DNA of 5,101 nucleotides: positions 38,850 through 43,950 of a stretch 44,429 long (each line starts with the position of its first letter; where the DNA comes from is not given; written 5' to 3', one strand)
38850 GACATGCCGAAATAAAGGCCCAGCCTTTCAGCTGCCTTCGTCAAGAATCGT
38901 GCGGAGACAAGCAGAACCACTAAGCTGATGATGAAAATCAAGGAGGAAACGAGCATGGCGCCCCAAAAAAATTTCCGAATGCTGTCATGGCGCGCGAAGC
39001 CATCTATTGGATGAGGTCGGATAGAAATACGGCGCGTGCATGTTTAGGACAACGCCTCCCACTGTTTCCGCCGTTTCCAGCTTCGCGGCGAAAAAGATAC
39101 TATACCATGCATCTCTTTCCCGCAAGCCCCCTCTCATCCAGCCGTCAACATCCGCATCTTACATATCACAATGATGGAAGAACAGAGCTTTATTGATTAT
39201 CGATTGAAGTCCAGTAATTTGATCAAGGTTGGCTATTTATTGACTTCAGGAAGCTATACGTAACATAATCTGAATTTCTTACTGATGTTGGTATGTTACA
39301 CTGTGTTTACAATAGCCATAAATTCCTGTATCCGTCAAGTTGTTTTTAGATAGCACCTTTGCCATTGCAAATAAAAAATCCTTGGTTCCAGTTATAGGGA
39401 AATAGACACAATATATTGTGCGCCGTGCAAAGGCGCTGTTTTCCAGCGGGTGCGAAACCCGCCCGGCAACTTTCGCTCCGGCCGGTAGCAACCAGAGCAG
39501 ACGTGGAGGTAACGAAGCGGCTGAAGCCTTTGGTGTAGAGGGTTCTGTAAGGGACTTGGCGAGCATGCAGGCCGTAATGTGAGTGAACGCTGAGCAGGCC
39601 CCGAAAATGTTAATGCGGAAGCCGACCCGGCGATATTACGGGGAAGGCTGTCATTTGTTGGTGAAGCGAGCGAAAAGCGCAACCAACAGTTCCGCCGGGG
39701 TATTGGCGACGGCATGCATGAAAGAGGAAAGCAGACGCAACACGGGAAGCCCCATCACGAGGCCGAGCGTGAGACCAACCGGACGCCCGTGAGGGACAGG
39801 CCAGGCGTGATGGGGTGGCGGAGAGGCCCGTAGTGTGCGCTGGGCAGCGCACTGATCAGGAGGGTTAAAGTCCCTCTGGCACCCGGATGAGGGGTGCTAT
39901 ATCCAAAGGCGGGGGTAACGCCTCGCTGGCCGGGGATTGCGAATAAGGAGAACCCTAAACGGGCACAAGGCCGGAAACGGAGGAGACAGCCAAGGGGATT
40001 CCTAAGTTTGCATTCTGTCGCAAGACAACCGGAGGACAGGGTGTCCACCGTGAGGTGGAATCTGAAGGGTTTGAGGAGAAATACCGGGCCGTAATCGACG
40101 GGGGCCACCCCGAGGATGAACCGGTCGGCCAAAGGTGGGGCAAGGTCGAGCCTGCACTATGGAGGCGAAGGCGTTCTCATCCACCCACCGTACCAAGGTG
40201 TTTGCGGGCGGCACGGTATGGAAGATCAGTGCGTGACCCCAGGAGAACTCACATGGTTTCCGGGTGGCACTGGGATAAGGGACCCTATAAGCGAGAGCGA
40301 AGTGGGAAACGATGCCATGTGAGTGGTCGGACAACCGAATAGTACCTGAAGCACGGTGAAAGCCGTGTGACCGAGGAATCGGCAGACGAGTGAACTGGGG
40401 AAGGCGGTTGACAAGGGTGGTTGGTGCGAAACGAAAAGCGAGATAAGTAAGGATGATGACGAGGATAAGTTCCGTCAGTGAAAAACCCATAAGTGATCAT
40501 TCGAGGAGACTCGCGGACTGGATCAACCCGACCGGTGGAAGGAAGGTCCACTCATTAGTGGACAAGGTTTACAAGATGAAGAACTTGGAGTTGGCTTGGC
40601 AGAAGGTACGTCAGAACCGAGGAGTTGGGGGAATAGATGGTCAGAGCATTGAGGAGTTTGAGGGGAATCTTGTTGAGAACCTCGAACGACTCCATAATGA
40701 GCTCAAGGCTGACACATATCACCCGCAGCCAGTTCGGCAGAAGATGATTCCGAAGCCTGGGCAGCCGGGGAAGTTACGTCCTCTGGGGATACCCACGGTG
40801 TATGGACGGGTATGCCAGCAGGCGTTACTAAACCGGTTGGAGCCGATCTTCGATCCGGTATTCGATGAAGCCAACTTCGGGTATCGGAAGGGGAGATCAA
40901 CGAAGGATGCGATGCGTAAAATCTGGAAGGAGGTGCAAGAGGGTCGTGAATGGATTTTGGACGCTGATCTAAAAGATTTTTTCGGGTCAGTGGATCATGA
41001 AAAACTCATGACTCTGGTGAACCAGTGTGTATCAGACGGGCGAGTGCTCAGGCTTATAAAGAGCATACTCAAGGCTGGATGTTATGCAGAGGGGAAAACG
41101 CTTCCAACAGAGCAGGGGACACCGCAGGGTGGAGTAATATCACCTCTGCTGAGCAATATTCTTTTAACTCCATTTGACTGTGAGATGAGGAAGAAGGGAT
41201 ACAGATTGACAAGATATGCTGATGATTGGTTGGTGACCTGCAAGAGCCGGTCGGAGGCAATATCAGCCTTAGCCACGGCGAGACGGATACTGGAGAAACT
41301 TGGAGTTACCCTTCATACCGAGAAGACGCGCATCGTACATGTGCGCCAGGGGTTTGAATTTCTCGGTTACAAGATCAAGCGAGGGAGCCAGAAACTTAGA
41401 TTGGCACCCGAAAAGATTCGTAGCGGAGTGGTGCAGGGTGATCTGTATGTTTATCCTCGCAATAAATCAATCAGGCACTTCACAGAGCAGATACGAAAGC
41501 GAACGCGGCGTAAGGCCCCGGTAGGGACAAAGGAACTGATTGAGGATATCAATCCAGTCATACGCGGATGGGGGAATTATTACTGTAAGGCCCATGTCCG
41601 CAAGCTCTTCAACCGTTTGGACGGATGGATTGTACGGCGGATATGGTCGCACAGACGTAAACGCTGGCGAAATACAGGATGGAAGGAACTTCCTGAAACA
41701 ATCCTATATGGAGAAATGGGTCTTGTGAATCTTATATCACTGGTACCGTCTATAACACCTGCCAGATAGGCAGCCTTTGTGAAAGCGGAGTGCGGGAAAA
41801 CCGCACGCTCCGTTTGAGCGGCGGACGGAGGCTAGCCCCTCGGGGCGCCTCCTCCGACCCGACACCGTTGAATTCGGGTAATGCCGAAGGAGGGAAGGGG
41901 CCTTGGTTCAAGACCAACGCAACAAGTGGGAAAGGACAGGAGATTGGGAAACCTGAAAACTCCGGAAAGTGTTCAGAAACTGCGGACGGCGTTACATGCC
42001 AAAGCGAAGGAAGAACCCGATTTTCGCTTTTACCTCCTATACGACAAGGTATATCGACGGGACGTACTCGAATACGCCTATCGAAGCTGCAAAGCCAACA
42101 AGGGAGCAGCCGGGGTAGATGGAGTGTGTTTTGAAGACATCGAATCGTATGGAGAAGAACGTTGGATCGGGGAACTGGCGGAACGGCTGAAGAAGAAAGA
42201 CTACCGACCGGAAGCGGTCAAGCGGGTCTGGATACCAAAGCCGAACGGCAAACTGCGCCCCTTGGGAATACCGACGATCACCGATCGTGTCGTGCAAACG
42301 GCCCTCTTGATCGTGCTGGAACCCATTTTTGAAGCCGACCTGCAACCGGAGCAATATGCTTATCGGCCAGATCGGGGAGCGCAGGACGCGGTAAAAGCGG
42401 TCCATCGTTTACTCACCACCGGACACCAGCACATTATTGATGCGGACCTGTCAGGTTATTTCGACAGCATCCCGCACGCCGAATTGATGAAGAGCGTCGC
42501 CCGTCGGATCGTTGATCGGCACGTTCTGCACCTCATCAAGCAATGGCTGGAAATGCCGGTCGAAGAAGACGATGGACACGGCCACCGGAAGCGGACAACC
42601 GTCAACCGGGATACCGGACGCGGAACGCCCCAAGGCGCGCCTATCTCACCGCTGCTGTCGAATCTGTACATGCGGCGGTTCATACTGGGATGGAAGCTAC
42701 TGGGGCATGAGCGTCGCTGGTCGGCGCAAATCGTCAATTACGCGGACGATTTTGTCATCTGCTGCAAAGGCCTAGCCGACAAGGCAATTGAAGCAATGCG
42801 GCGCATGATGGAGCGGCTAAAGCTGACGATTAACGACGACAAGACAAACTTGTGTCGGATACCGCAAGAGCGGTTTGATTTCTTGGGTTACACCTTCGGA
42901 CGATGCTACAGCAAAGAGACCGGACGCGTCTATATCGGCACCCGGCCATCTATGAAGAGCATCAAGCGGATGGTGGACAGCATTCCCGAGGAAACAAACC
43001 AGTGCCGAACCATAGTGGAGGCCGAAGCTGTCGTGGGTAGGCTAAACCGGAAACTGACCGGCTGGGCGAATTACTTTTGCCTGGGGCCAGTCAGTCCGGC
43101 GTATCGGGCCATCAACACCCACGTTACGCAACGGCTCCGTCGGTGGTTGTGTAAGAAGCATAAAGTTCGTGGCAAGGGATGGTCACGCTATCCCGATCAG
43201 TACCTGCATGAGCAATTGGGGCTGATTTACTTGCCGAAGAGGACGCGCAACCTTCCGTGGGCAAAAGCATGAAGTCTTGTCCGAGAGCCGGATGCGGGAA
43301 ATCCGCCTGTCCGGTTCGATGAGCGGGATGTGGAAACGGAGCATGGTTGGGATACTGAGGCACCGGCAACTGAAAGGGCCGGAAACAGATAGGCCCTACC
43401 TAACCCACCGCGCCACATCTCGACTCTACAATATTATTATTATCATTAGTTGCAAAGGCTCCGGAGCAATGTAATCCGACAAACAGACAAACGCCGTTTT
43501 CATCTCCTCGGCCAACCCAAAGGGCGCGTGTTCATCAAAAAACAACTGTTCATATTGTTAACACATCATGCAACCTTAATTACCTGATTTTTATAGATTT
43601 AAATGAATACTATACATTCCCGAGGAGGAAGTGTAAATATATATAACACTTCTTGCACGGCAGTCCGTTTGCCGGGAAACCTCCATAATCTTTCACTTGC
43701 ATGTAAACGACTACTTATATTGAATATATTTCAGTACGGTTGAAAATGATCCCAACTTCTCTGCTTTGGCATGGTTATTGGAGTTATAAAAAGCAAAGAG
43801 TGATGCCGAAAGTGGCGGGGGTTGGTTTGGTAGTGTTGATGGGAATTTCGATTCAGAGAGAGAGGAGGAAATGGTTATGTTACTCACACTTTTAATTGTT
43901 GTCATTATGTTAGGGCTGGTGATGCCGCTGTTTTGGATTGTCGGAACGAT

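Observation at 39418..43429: Nested group II introns (bacterial twintron): one complete intron inside another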

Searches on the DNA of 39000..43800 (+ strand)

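Call 4: search_rna_families(source=window, start=39000, end=43800, threshold=evalue, max_evalue=5, show_alignments=8)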
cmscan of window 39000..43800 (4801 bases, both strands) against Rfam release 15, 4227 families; matches with E-value up to 5: 7.
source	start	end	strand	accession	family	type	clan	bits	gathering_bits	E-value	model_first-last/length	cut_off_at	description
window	39444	39582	+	RF02003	group-II-D1D4-4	Intron;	CL00102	99.8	49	3.5e-22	1-138/138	no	Group II catalytic intron D1-D4-4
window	43283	43404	+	RF00029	Intron_gpII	Intron;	-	39.8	40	1.9e-05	1-77/77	no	Group II catalytic intron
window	41781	41863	+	RF00029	Intron_gpII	Intron;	-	38.3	40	4.3e-05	1-77/77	no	Group II catalytic intron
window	40044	40232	+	RF02001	group-II-D1D4-3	Intron;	CL00102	29.3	32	0.0036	1-170/170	no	Group II catalytic intron D1-D4-3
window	43285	43317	+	RF04356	Plastid-ndhA-ndhB-1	Intron;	CL00155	22.8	61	0.081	9-42/49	no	Plastid-ndhA-ndhB-1 group II-D5 intron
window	41831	41912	+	RF00059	TPP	Cis-reg; riboswitch;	-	21.9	54.3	0.49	1-105/105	no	TPP riboswitch aptamer (THI element)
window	43285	43317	+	RF04336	Plastid-petD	Intron;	-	21.5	65.5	0.45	10-43/47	no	Plastid-petD group II-D5 intron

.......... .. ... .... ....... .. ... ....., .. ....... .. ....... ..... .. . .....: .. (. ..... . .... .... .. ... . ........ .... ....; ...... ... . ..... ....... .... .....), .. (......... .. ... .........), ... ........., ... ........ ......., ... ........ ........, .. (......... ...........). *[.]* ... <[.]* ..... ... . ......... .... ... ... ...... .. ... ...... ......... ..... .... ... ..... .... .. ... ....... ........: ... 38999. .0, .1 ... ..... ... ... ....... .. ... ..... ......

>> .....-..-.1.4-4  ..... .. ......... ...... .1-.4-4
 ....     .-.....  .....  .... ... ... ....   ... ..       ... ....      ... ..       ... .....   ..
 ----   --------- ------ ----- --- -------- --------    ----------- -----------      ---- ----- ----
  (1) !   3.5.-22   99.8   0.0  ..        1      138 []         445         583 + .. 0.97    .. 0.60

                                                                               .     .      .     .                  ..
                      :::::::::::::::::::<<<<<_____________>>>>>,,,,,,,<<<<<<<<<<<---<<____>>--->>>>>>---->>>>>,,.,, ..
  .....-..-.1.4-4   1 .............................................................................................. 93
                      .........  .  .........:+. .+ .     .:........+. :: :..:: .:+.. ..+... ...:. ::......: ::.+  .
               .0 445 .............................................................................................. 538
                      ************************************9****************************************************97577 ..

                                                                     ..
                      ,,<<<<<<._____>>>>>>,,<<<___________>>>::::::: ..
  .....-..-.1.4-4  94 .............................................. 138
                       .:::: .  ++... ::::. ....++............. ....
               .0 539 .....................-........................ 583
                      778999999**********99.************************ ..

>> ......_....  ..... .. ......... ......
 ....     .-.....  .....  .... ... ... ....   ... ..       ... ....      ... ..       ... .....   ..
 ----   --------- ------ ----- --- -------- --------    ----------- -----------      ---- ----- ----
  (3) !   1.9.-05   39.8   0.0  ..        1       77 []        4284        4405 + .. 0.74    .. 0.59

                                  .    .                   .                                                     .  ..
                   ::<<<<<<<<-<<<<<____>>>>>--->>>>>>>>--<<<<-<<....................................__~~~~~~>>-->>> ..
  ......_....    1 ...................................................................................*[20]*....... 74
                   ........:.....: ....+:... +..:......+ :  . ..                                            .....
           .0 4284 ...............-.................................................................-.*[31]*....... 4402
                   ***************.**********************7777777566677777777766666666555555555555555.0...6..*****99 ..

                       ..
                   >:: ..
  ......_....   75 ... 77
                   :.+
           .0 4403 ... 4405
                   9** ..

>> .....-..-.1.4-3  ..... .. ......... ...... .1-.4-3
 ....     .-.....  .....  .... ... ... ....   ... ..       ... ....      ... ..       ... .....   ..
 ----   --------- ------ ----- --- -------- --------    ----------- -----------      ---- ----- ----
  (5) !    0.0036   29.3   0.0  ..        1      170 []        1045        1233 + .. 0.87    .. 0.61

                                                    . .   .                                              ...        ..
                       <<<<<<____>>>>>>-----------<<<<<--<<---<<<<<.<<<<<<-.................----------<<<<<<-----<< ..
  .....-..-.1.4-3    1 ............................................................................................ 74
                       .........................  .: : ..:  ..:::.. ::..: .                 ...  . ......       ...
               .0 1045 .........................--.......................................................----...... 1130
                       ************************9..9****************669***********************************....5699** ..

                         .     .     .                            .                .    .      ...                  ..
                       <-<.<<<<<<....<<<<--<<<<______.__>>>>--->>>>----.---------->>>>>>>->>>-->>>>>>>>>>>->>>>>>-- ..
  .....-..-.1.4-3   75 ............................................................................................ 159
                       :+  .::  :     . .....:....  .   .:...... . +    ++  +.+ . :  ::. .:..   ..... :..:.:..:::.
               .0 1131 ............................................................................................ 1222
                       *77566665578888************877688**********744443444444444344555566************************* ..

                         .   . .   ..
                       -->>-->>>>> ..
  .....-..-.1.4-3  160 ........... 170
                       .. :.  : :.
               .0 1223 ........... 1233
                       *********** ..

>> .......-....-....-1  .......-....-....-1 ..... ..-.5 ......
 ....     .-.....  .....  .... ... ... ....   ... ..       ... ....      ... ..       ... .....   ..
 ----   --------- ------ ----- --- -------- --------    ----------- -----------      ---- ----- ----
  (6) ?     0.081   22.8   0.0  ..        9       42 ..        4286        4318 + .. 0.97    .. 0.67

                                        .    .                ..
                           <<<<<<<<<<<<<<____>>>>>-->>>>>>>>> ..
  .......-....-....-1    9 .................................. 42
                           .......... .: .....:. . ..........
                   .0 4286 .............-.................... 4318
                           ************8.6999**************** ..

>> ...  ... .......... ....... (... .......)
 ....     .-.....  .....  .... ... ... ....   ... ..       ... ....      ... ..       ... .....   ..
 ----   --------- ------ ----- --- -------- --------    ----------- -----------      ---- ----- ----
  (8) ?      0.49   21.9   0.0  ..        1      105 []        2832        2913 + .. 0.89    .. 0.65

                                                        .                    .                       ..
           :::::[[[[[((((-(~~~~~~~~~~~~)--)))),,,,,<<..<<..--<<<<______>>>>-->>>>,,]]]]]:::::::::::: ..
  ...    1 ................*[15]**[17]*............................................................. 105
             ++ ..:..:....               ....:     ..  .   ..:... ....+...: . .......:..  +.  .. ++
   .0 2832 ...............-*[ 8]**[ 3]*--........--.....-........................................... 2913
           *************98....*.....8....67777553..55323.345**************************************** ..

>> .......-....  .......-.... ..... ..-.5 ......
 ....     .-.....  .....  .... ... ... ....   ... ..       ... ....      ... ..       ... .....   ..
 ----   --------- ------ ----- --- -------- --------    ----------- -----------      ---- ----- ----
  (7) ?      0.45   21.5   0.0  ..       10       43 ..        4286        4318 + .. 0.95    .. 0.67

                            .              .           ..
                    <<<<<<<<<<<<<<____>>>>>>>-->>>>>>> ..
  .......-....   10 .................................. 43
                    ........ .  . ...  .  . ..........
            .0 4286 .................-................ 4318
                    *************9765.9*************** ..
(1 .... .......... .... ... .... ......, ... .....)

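Call 18: search_rna_families(source=L037, threshold=evalue, max_evalue=0.01)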
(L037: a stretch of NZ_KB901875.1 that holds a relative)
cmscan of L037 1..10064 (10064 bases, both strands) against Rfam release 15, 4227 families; matches with E-value up to 0.01: 2.
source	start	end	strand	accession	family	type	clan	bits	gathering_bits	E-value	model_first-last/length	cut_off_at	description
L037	6087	6237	+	RF00029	Intron_gpII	Intron;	-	44.6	40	2.6e-06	1-77/77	no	Group II catalytic intron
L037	4575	4660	+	RF00029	Intron_gpII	Intron;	-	43.9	40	3.8e-06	1-77/77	no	Group II catalytic intron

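Call 39: search_rna_families(sources=[L079, L099, L110, L127, L105, L094, L090, L102, L118, L136, L128, L130], threshold=evalue, max_evalue=0.01)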
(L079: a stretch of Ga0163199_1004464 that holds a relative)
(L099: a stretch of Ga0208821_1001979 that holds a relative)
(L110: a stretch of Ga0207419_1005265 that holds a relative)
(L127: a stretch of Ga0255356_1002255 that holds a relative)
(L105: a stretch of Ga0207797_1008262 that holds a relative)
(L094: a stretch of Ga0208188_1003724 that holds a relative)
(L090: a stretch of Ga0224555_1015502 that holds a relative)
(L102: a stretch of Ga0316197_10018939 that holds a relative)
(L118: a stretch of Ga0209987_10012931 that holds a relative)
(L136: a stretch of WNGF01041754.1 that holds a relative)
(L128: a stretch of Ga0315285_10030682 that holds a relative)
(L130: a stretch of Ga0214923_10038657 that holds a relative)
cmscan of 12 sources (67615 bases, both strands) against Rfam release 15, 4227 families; matches with E-value up to 0.01: 29.
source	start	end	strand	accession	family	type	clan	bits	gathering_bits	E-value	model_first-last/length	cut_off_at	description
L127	2513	2731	+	RF02005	group-II-D1D4-6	Intron;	CL00102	162.4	49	6.1e-47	1-225/225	no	Group II catalytic intron D1-D4-6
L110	2013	2249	+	RF02005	group-II-D1D4-6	Intron;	CL00102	142.3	49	1.6e-40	1-225/225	no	Group II catalytic intron D1-D4-6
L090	197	413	+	RF02005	group-II-D1D4-6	Intron;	CL00102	127.1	49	1.1e-35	1-225/225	no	Group II catalytic intron D1-D4-6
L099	1940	2077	+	RF02003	group-II-D1D4-4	Intron;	CL00102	124.7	49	1.6e-27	1-138/138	no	Group II catalytic intron D1-D4-4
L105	2165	2353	+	RF02001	group-II-D1D4-3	Intron;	CL00102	121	32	2.8e-24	1-170/170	no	Group II catalytic intron D1-D4-3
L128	1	198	+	RF02005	group-II-D1D4-6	Intron;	CL00102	104.7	49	1.5e-28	45-225/225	5'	Group II catalytic intron D1-D4-6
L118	93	360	+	RF02005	group-II-D1D4-6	Intron;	CL00102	102.6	49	6.9e-28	1-225/225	no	Group II catalytic intron D1-D4-6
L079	6319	6397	+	RF00029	Intron_gpII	Intron;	-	54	40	8.5e-08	1-77/77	no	Group II catalytic intron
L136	203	398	+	RF02001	group-II-D1D4-3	Intron;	CL00102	47.3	32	2.2e-06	1-170/170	no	Group II catalytic intron D1-D4-3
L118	2485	2567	+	RF00029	Intron_gpII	Intron;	-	44.6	40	1.7e-05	1-77/77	no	Group II catalytic intron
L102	3983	4082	+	RF00029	Intron_gpII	Intron;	-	43.5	40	3.2e-05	1-77/77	no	Group II catalytic intron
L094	2467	2542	+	RF00029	Intron_gpII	Intron;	-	42.8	40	4.8e-05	1-77/77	no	Group II catalytic intron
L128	2256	2341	+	RF00029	Intron_gpII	Intron;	-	42.2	40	6.8e-05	1-77/77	no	Group II catalytic intron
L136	3990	4068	+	RF00029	Intron_gpII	Intron;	-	42.1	40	6.9e-05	1-77/77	no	Group II catalytic intron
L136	2415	2498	+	RF00029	Intron_gpII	Intron;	-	41.4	40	0.00011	1-77/77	no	Group II catalytic intron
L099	4298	4381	+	RF00029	Intron_gpII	Intron;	-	41.2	40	0.00012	1-77/77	no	Group II catalytic intron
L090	2570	2654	+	RF00029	Intron_gpII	Intron;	-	41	40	0.00013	1-77/77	no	Group II catalytic intron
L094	2259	2342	+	RF00029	Intron_gpII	Intron;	-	40.9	40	0.00014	1-77/77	no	Group II catalytic intron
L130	2020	2106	+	RF00029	Intron_gpII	Intron;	-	40.3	40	0.0002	1-77/77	no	Group II catalytic intron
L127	4816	4906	+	RF00029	Intron_gpII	Intron;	-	40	40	0.00023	1-77/77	no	Group II catalytic intron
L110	5751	5919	+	RF00029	Intron_gpII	Intron;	-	39.5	40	0.00031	1-77/77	no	Group II catalytic intron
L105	4504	4588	+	RF00029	Intron_gpII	Intron;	-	39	40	0.0004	1-77/77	no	Group II catalytic intron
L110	4250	4334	+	RF00029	Intron_gpII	Intron;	-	38.5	40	0.00053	1-77/77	no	Group II catalytic intron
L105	2395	2481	+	RF01998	group-II-D1D4-1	Intron;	CL00102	38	35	0.0027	1-84/84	no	Group II catalytic intron D1-D4-1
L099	5797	5914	+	RF00029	Intron_gpII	Intron;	-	36.5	40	0.0016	1-77/77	no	Group II catalytic intron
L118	4025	4178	+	RF00029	Intron_gpII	Intron;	-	34.5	40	0.0051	1-77/77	no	Group II catalytic intron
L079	4829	4911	+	RF00029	Intron_gpII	Intron;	-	33.8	40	0.0076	1-77/77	no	Group II catalytic intron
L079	3092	3280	+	RF02001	group-II-D1D4-3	Intron;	CL00102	32.7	32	0.0073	1-170/170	no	Group II catalytic intron D1-D4-3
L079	2507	2622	+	RF02003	group-II-D1D4-4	Intron;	CL00102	30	49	0.008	1-138/138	no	Group II catalytic intron D1-D4-4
